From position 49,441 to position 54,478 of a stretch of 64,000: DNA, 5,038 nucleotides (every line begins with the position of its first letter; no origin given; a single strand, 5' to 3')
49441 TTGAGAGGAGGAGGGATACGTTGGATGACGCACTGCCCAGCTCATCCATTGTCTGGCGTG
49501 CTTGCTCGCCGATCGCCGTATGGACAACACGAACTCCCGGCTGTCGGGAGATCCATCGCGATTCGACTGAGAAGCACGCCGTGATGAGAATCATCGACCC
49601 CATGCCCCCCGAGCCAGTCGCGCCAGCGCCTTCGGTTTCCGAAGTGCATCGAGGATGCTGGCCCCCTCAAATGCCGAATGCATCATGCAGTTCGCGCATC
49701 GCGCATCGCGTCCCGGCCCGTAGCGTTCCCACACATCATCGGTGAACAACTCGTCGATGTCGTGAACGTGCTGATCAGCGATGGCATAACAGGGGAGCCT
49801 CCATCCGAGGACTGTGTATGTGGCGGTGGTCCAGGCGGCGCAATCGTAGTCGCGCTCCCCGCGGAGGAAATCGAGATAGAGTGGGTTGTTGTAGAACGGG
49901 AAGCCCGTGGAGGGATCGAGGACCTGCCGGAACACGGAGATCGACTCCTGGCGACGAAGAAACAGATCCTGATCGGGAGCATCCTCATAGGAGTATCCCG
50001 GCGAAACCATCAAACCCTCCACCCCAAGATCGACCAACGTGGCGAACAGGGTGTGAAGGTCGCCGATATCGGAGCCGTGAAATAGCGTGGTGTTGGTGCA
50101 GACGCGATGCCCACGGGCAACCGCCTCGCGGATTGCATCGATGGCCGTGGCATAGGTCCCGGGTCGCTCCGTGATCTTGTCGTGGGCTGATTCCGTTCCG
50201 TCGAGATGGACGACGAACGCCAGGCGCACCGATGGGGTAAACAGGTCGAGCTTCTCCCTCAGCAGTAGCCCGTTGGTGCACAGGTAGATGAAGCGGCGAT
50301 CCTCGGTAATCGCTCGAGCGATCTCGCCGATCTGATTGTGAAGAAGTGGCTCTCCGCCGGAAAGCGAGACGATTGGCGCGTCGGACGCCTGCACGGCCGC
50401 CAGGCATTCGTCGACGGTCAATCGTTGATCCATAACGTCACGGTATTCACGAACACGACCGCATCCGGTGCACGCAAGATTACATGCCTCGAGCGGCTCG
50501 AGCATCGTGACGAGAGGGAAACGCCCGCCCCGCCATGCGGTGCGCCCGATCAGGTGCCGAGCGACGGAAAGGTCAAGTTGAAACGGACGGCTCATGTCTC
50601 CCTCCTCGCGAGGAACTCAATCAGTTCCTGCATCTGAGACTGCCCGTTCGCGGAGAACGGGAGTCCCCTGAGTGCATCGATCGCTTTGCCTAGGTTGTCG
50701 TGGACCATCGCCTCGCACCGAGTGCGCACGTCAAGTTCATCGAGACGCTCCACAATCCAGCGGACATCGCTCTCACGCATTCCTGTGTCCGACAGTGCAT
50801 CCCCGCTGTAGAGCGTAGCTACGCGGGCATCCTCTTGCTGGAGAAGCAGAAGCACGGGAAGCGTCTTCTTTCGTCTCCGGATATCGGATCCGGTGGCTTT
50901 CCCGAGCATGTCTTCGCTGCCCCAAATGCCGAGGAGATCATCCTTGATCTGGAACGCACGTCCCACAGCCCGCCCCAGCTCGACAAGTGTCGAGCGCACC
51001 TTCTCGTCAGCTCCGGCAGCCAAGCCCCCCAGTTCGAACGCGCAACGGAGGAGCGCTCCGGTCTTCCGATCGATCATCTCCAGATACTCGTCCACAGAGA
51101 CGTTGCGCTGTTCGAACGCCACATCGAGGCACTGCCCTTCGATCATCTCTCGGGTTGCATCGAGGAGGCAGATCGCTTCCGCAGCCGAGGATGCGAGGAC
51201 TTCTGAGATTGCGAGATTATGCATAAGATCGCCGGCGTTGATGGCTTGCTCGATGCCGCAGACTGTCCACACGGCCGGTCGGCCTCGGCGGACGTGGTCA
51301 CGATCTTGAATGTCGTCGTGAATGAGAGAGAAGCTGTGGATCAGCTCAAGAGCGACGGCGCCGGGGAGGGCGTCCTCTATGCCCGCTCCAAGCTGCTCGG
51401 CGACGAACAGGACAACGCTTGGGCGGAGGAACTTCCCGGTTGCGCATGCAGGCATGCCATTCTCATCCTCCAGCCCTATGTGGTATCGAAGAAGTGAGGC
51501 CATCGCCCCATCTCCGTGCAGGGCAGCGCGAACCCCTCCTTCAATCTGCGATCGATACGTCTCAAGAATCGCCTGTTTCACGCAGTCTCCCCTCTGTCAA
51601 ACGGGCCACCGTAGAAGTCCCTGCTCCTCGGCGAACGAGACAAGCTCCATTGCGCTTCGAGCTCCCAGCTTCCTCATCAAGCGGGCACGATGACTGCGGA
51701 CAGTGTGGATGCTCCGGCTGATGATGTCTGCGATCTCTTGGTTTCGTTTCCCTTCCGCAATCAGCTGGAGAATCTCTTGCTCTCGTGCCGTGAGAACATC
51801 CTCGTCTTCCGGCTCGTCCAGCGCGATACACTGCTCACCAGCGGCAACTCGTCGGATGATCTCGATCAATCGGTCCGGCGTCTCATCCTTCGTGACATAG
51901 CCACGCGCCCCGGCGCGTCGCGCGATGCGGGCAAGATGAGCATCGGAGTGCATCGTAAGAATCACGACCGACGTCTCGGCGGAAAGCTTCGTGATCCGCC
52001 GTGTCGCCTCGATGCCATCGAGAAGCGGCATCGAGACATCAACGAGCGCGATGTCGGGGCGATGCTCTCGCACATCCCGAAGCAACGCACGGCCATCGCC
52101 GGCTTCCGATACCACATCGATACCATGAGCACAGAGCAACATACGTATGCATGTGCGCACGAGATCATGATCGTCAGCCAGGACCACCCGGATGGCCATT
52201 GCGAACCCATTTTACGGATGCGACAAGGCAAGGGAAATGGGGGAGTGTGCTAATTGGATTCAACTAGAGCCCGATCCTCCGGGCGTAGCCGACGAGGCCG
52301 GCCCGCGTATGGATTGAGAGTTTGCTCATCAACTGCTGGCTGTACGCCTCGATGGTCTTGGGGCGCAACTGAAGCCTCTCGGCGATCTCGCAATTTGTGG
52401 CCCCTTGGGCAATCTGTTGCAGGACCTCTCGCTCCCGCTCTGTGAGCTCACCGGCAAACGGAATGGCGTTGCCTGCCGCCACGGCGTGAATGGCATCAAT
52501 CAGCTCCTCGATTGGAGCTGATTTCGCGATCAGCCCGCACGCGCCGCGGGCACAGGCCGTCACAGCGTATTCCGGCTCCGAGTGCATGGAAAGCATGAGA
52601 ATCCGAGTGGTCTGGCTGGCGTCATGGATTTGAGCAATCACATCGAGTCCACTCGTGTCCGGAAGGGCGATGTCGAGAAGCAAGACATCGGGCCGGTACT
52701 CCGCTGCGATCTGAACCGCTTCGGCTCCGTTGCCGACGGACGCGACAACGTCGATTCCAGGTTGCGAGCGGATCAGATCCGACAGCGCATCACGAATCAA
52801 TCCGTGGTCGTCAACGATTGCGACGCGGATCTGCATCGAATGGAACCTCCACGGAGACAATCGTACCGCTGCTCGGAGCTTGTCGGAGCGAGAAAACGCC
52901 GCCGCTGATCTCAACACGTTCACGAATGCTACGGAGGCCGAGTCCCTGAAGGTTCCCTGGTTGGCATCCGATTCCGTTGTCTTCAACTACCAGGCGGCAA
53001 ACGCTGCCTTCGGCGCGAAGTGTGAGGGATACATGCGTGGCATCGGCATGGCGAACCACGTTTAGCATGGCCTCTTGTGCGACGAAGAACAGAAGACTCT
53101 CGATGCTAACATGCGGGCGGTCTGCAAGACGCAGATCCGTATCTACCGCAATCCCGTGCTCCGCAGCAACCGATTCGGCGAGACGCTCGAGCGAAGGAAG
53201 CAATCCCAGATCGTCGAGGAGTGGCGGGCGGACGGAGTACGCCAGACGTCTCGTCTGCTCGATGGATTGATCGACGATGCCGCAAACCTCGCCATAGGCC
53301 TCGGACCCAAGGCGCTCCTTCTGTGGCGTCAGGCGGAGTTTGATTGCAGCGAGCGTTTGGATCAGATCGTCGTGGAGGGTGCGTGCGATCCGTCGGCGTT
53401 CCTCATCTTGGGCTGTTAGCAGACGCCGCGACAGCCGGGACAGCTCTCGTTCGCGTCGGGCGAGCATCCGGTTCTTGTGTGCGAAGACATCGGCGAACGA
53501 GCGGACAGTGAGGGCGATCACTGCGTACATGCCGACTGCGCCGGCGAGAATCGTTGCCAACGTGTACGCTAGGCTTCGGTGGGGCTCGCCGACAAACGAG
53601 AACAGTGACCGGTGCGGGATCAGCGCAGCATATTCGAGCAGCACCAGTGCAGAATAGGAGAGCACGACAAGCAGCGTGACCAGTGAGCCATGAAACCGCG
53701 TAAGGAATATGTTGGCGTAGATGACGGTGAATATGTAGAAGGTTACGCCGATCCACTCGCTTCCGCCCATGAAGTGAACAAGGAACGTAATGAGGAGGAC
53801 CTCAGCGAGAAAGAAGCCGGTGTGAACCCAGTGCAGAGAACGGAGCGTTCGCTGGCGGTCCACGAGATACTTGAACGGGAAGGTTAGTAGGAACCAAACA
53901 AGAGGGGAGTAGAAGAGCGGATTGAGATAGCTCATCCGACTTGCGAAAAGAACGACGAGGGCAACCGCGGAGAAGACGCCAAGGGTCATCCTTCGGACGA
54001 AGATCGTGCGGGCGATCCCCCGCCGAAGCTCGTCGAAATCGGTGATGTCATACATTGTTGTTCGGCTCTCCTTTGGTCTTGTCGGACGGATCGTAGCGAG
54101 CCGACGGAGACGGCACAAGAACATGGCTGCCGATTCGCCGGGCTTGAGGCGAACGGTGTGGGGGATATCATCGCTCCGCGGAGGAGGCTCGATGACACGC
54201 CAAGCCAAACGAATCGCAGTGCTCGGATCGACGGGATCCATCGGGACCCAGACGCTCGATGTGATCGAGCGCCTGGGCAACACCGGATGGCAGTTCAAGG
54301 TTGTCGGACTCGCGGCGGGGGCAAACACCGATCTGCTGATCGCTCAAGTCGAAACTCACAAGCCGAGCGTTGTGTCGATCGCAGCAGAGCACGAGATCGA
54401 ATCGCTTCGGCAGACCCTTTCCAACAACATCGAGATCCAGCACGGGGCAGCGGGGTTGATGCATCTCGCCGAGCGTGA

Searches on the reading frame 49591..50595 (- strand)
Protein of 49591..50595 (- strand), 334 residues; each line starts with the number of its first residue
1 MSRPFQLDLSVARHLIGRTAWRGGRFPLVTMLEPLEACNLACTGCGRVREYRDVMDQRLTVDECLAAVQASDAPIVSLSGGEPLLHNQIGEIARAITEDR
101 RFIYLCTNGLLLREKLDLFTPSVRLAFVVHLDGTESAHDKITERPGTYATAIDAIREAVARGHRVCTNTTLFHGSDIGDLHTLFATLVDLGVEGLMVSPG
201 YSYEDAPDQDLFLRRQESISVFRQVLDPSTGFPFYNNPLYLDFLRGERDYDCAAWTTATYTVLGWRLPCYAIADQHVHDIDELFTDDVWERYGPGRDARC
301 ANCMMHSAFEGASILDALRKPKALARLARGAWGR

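Call 75: search_protein_families(library=pfam, proteins=[window:49591-50595:-], max_evalue=0.0001)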
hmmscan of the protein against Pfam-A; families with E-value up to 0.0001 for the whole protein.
window:49591-50595:- (334 aa): 2 families
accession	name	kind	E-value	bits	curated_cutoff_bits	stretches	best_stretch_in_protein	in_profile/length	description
PF11946.13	DUF3463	-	2e-42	144.7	31.3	1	195-324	1-131/134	Domain of unknown function (DUF3463)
PF04055.27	Radical_SAM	-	3.7e-20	73.2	29.5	1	34-183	3-162/166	Radical SAM superfamily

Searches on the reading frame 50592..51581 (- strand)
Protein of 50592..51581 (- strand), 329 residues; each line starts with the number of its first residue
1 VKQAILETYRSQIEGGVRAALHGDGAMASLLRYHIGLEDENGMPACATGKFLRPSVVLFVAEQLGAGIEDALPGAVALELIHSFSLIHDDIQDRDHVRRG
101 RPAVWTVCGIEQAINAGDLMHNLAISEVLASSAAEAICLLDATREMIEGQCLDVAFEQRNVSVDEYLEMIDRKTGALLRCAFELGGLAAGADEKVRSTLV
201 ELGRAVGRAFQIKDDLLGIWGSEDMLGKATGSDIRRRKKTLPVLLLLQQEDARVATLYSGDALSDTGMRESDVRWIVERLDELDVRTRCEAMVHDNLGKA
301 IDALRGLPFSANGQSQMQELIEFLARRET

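Call 75: search_protein_families(library=pfam, proteins=[window:50592-51581:-], max_evalue=0.0001)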
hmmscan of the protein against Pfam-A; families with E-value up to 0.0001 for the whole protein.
window:50592-51581:- (329 aa): 1 family
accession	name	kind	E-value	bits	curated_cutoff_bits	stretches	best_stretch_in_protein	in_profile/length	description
PF00348.22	polyprenyl_synt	-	1.3e-56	192.1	27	1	47-258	14-234/251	Polyprenyl synthetase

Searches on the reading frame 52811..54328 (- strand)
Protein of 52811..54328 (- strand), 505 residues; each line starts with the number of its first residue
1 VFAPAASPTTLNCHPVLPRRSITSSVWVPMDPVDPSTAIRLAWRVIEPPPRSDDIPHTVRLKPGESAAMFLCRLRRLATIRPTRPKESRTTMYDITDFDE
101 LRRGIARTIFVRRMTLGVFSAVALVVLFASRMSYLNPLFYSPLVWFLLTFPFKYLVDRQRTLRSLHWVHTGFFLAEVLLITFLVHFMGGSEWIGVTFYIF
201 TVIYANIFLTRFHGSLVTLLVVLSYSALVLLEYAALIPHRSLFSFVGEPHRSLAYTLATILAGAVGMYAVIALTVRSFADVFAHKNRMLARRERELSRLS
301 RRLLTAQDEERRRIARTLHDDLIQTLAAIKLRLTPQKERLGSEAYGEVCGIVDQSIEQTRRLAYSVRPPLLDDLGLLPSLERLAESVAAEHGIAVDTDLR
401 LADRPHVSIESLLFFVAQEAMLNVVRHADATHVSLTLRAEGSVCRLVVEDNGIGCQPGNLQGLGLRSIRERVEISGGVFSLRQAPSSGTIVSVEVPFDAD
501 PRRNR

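Call 75: search_protein_families(library=pfam, proteins=[window:52811-54328:-], max_evalue=0.0001)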
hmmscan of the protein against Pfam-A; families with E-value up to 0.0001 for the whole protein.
window:52811-54328:- (505 aa): 2 families
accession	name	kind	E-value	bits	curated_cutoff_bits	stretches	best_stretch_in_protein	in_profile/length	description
PF02518.31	HATPase_c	-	2.2e-10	41.4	26.4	1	411-498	4-110/111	Histidine kinase-, DNA gyrase B-, and HSP90-like ATPase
PF07730.19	HisKA_3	-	1.3e-09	38.9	24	1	310-370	1-67/68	Histidine kinase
